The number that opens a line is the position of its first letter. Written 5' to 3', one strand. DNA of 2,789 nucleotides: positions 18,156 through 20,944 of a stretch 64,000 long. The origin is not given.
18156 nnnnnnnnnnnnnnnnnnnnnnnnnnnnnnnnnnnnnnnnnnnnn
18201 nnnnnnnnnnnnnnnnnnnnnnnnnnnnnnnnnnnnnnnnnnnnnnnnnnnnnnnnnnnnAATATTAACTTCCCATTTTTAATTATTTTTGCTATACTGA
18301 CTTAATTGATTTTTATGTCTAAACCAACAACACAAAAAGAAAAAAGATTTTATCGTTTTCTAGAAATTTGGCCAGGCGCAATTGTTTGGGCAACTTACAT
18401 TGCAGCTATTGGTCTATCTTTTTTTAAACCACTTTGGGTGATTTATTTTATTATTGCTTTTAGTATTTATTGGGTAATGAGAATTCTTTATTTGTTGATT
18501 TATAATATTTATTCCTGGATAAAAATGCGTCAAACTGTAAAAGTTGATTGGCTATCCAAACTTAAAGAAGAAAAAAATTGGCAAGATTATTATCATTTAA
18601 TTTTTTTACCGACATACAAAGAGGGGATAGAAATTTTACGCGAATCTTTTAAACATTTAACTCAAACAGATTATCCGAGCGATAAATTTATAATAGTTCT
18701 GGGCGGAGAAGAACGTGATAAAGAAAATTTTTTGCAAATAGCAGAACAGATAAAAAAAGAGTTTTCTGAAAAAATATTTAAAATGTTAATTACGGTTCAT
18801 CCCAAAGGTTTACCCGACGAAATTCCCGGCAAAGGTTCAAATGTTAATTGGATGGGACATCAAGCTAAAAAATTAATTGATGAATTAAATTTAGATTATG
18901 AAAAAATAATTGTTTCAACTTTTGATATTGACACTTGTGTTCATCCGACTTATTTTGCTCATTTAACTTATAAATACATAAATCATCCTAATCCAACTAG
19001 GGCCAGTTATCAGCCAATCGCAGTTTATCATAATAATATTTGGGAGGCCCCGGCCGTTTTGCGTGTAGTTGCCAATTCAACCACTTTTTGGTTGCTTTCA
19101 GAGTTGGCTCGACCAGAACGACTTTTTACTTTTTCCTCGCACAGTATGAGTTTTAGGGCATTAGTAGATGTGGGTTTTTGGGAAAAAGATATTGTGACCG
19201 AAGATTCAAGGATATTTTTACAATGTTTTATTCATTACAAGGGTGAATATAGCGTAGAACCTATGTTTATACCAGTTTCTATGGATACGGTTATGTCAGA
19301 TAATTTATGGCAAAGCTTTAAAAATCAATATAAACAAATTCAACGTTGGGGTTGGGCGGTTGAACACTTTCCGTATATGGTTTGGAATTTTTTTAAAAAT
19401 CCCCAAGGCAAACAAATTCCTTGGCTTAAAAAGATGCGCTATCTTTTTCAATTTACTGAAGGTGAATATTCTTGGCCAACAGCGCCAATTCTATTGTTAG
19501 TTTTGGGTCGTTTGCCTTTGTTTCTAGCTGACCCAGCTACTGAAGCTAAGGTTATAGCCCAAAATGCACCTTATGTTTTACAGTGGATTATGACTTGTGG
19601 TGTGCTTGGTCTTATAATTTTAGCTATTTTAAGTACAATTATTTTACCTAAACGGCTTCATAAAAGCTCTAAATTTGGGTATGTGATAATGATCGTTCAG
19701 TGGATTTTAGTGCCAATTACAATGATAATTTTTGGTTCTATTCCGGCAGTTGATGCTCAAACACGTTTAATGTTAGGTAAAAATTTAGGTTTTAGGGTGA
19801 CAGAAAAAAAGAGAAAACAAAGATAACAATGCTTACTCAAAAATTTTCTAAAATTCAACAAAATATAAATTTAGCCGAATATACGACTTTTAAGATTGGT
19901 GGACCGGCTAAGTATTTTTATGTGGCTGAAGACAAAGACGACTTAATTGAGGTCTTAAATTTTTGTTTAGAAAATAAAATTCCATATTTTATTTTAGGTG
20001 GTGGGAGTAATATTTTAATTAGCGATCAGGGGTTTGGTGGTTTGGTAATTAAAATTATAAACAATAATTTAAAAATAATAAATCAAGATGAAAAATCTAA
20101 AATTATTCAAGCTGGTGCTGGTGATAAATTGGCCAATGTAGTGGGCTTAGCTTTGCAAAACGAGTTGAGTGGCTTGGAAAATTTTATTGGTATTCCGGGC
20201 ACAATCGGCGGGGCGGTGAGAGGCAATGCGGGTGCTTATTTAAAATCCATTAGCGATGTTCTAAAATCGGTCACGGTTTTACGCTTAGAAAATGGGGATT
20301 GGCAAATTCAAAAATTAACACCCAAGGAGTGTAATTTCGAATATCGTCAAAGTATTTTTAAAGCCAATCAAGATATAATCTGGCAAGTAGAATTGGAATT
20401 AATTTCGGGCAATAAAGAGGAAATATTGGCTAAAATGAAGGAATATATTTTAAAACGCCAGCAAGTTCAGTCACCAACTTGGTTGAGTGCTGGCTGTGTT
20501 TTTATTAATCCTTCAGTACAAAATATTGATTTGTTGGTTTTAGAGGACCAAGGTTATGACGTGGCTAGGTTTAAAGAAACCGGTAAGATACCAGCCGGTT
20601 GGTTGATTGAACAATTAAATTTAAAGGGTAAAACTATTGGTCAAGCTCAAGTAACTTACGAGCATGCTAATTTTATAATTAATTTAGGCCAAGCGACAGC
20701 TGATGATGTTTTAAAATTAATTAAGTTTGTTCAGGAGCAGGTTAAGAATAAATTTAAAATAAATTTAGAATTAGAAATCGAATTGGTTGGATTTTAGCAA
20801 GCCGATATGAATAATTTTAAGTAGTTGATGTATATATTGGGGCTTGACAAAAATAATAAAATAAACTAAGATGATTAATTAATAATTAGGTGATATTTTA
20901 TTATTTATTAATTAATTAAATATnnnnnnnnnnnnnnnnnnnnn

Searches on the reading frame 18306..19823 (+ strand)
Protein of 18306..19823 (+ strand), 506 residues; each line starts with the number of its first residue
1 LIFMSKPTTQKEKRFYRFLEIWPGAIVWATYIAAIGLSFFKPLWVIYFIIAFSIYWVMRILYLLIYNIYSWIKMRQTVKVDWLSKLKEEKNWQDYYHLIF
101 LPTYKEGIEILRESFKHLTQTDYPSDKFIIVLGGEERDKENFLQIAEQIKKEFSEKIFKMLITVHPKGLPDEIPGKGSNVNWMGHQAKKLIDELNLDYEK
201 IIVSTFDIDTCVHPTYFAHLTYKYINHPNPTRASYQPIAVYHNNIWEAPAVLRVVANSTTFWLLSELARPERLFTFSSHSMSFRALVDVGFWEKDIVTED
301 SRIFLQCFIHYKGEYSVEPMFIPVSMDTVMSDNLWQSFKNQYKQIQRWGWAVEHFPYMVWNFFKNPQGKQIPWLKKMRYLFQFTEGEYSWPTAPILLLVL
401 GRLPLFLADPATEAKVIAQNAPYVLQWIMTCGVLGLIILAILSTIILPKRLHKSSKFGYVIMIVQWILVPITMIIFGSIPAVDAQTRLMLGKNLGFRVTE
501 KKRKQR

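Call 59: search_protein_families(library=pfam, proteins=[window:18306-19823:+], max_evalue=0.001)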
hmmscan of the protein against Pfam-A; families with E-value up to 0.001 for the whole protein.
window:18306-19823:+ (506 aa): 1 family
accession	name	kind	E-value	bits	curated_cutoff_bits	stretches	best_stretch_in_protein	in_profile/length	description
PF13632.12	Glyco_trans_2_3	-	1.7e-05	25.1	27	1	203-440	2-153/198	Glycosyl transferase family group 2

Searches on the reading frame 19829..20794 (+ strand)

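Call 59: search_protein_families(library=pfam, proteins=[window:19829-20794:+], max_evalue=0.001)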
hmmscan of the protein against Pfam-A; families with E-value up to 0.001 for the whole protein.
window:19829-20794:+ (322 aa): 2 families
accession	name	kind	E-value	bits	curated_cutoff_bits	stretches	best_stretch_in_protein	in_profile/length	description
PF02873.21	MurB_C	-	5.1e-30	104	27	1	198-320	1-99/99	UDP-N-acetylenolpyruvoylglucosamine reductase, C-terminal domain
PF01565.28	FAD_binding_4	-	6.6e-21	74.9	26.4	1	29-157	3-134/139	FAD binding domain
